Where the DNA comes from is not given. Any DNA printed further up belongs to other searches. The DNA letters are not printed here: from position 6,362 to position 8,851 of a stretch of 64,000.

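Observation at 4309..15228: An 11-gene translationally coupled operon: an aryl-polyene/flexirubin-type lipid pathway with an S46 dipeptidyl-peptidase and a WG-repeat protein appended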

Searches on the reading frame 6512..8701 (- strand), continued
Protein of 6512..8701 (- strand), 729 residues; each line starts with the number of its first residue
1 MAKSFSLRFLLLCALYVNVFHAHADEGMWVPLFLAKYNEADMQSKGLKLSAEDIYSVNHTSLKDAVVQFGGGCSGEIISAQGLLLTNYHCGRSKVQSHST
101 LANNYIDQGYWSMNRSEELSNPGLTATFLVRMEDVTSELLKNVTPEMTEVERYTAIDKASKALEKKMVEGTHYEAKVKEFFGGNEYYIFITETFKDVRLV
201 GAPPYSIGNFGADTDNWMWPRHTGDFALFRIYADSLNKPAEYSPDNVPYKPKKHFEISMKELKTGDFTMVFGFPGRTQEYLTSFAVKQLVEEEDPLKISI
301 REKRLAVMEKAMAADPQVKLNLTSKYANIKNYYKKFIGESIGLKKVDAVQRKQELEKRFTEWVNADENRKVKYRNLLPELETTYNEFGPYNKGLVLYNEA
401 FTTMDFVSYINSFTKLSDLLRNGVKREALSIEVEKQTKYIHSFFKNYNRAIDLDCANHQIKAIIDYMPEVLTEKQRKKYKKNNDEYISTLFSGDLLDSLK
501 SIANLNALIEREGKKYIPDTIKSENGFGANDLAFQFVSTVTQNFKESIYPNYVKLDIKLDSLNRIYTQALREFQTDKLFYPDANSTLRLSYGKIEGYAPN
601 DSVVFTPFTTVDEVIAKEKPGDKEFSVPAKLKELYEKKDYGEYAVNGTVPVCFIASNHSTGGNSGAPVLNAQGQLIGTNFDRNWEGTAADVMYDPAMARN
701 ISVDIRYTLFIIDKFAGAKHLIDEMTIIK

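Call 31: find_encoding_contigs(protein=P0140, flank=10000, max_places=2)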
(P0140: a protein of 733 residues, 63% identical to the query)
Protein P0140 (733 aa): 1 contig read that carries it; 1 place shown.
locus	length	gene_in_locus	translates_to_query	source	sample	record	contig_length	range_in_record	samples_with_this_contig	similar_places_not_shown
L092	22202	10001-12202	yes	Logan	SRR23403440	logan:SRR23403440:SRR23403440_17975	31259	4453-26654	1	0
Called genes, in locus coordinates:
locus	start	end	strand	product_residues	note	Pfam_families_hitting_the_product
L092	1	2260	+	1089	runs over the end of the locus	PF18911:PKD_4, PF00801:PKD, PF18911:PKD_4, PF00801:PKD, PF18911:PKD_4, PF18962:Por_Secre_tail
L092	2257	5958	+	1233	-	PF18911:PKD_4, PF00801:PKD, PF18911:PKD_4, PF00801:PKD, PF18911:PKD_4, PF00801:PKD, PF18911:PKD_4, PF13585:CHU_C, +1 more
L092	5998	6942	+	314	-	PF18962:Por_Secre_tail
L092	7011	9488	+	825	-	PF13620:CarboxypepD_reg, PF13715:CarbopepD_reg_2, PF07715:Plug, PF00593:TonB_dep_Rec_b-barrel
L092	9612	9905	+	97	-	-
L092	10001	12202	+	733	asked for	PF10459:Peptidase_S46, PF00089:Trypsin (faint), PF13365:Trypsin_2 (faint)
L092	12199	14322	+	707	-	-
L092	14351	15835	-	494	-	PF00044:Gp_dh_N, PF02800:Gp_dh_C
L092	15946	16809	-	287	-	PF00140:Sigma70_r1_2, PF04542:Sigma70_r2, PF04539:Sigma70_r3, PF04545:Sigma70_r4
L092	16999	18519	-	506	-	PF00089:Trypsin, PF12812:PDZ_1 (faint), PF13365:Trypsin_2, PF00595:PDZ, PF13180:PDZ_2, PF17820:PDZ_6 (weak), PF14685:PDZ_Tricorn (weak)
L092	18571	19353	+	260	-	PF01678:DAP_epimerase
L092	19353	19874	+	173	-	PF13302:Acetyltransf_3, PF13420:Acetyltransf_4, PF13523:Acetyltransf_8 (faint), PF00583:Acetyltransf_1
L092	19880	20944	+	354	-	PF02618:YceG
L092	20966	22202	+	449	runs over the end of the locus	-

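Call 32: find_encoding_contigs(protein=P0141, flank=10000, max_places=2)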
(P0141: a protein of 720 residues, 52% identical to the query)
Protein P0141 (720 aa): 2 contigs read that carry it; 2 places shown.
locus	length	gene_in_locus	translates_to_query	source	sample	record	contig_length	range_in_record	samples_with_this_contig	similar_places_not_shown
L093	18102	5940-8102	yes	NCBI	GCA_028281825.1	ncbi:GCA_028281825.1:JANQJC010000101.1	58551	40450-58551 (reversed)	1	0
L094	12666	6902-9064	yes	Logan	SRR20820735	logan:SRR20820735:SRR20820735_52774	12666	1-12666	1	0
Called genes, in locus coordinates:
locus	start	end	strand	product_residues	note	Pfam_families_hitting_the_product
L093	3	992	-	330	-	?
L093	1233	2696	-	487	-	PF00089:Trypsin, PF13365:Trypsin_2, PF12812:PDZ_1 (faint), PF00595:PDZ, PF13180:PDZ_2, PF17820:PDZ_6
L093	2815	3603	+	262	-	PF01678:DAP_epimerase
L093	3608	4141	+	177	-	PF13302:Acetyltransf_3, PF13420:Acetyltransf_4, PF13523:Acetyltransf_8 (weak), PF00583:Acetyltransf_1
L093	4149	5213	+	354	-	PF02618:YceG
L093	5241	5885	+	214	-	PF00293:NUDIX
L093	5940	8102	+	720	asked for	PF10459:Peptidase_S46, PF13365:Trypsin_2 (faint)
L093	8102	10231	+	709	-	-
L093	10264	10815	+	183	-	PF08534:Redoxin (weak), PF00255:GSHPx, PF00578:AhpC-TSA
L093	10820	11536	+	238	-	PF02585:PIG-L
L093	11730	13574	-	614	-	PF18962:Por_Secre_tail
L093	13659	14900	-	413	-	PF13440:Polysacc_synt_3, PF03023:MurJ, PF01943:Polysacc_synt (weak)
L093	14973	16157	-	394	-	-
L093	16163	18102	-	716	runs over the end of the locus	PF00403:HMA (weak), PF00122:E1-E2_ATPase, PF00702:Hydrolase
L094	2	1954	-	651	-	?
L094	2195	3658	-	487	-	PF00089:Trypsin, PF13365:Trypsin_2, PF12812:PDZ_1 (faint), PF00595:PDZ, PF13180:PDZ_2, PF17820:PDZ_6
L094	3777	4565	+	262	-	PF01678:DAP_epimerase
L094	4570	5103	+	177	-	PF13302:Acetyltransf_3, PF13420:Acetyltransf_4, PF13523:Acetyltransf_8 (weak), PF00583:Acetyltransf_1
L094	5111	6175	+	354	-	PF02618:YceG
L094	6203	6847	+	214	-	PF00293:NUDIX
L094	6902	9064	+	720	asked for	PF10459:Peptidase_S46, PF13365:Trypsin_2 (faint)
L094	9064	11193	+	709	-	-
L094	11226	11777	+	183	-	PF08534:Redoxin (weak), PF00255:GSHPx, PF00578:AhpC-TSA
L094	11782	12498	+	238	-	PF02585:PIG-L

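Call 33: find_encoding_contigs(protein=P0137, flank=10000, max_places=2)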
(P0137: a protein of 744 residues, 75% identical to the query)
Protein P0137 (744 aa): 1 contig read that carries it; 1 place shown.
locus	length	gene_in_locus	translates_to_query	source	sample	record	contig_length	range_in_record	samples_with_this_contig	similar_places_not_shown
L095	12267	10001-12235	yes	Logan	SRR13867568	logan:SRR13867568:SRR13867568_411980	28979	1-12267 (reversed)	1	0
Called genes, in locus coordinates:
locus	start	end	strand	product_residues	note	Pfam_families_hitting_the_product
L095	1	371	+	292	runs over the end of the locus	PF18962:Por_Secre_tail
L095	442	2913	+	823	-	PF13715:CarbopepD_reg_2, PF07715:Plug, PF00593:TonB_dep_Rec_b-barrel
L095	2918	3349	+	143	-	-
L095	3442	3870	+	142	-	PF13279:4HBT_2, PF03061:4HBT (weak)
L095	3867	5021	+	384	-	PF00109:ketoacyl-synt, PF08545:ACP_syn_III (faint), PF02801:Ketoacyl-synt_C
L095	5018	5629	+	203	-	-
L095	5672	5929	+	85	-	PF00550:PP-binding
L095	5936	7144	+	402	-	PF00109:ketoacyl-synt, PF00108:Thiolase_N (faint), PF02801:Ketoacyl-synt_C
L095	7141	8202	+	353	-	PF00109:ketoacyl-synt (weak), PF13723:Ketoacyl-synt_2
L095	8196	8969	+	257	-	PF01522:Polysacc_deac_1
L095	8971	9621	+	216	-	PF03548:LolA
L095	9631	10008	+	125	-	PF07977:FabA, PF22818:ApeI-like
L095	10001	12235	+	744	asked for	PF10459:Peptidase_S46, PF13365:Trypsin_2 (faint), PF10459:Peptidase_S46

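Call 54: search_solved_structures(query=window:6512-8701:-, max_evalue=1e-20, show_alignments=2)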
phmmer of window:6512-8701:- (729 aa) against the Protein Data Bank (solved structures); distinct sequences matched with E-value up to 1e-20: 11.
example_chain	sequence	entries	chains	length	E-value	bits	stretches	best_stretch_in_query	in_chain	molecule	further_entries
5jxf_A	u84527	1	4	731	8.7e-196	655.5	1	26-728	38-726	Asp/Glu-specific dipeptidyl-peptidase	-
4xzy_A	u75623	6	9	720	1.9e-153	515.6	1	12-728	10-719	Peptidase S46 | Asp/Glu-specific dipeptidyl-peptidase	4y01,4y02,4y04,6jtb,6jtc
5sdc_A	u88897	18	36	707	1.8e-150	505.7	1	25-728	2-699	Asp/Glu-specific dipeptidyl-peptidase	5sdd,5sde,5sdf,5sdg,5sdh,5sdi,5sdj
5jwf_A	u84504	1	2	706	4.6e-150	504.4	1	25-728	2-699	Asp/Glu-specific dipeptidyl-peptidase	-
5jwg_A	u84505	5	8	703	1.1e-139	470.1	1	25-725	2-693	Asp/Glu-specific dipeptidyl-peptidase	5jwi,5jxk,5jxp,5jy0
7dkb_A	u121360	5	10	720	1.5e-98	334.2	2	8-364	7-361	Dipeptidyl-peptidase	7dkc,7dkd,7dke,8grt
4y06_A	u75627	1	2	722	2.2e-97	330.3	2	22-364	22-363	Dipeptidyl aminopeptidase BII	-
3woj_A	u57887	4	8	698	3.7e-95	322.9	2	26-364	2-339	dipeptidyl aminopeptidase BII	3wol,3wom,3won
3woi_A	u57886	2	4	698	9.6e-95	321.5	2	26-364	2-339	dipeptidyl aminopeptidase BII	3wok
3woo_A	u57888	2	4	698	9e-94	318.3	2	26-364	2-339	dipeptidyl aminopeptidase BII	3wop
3woq_A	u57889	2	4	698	3e-92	313.3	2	26-364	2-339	dipeptidyl aminopeptidase BII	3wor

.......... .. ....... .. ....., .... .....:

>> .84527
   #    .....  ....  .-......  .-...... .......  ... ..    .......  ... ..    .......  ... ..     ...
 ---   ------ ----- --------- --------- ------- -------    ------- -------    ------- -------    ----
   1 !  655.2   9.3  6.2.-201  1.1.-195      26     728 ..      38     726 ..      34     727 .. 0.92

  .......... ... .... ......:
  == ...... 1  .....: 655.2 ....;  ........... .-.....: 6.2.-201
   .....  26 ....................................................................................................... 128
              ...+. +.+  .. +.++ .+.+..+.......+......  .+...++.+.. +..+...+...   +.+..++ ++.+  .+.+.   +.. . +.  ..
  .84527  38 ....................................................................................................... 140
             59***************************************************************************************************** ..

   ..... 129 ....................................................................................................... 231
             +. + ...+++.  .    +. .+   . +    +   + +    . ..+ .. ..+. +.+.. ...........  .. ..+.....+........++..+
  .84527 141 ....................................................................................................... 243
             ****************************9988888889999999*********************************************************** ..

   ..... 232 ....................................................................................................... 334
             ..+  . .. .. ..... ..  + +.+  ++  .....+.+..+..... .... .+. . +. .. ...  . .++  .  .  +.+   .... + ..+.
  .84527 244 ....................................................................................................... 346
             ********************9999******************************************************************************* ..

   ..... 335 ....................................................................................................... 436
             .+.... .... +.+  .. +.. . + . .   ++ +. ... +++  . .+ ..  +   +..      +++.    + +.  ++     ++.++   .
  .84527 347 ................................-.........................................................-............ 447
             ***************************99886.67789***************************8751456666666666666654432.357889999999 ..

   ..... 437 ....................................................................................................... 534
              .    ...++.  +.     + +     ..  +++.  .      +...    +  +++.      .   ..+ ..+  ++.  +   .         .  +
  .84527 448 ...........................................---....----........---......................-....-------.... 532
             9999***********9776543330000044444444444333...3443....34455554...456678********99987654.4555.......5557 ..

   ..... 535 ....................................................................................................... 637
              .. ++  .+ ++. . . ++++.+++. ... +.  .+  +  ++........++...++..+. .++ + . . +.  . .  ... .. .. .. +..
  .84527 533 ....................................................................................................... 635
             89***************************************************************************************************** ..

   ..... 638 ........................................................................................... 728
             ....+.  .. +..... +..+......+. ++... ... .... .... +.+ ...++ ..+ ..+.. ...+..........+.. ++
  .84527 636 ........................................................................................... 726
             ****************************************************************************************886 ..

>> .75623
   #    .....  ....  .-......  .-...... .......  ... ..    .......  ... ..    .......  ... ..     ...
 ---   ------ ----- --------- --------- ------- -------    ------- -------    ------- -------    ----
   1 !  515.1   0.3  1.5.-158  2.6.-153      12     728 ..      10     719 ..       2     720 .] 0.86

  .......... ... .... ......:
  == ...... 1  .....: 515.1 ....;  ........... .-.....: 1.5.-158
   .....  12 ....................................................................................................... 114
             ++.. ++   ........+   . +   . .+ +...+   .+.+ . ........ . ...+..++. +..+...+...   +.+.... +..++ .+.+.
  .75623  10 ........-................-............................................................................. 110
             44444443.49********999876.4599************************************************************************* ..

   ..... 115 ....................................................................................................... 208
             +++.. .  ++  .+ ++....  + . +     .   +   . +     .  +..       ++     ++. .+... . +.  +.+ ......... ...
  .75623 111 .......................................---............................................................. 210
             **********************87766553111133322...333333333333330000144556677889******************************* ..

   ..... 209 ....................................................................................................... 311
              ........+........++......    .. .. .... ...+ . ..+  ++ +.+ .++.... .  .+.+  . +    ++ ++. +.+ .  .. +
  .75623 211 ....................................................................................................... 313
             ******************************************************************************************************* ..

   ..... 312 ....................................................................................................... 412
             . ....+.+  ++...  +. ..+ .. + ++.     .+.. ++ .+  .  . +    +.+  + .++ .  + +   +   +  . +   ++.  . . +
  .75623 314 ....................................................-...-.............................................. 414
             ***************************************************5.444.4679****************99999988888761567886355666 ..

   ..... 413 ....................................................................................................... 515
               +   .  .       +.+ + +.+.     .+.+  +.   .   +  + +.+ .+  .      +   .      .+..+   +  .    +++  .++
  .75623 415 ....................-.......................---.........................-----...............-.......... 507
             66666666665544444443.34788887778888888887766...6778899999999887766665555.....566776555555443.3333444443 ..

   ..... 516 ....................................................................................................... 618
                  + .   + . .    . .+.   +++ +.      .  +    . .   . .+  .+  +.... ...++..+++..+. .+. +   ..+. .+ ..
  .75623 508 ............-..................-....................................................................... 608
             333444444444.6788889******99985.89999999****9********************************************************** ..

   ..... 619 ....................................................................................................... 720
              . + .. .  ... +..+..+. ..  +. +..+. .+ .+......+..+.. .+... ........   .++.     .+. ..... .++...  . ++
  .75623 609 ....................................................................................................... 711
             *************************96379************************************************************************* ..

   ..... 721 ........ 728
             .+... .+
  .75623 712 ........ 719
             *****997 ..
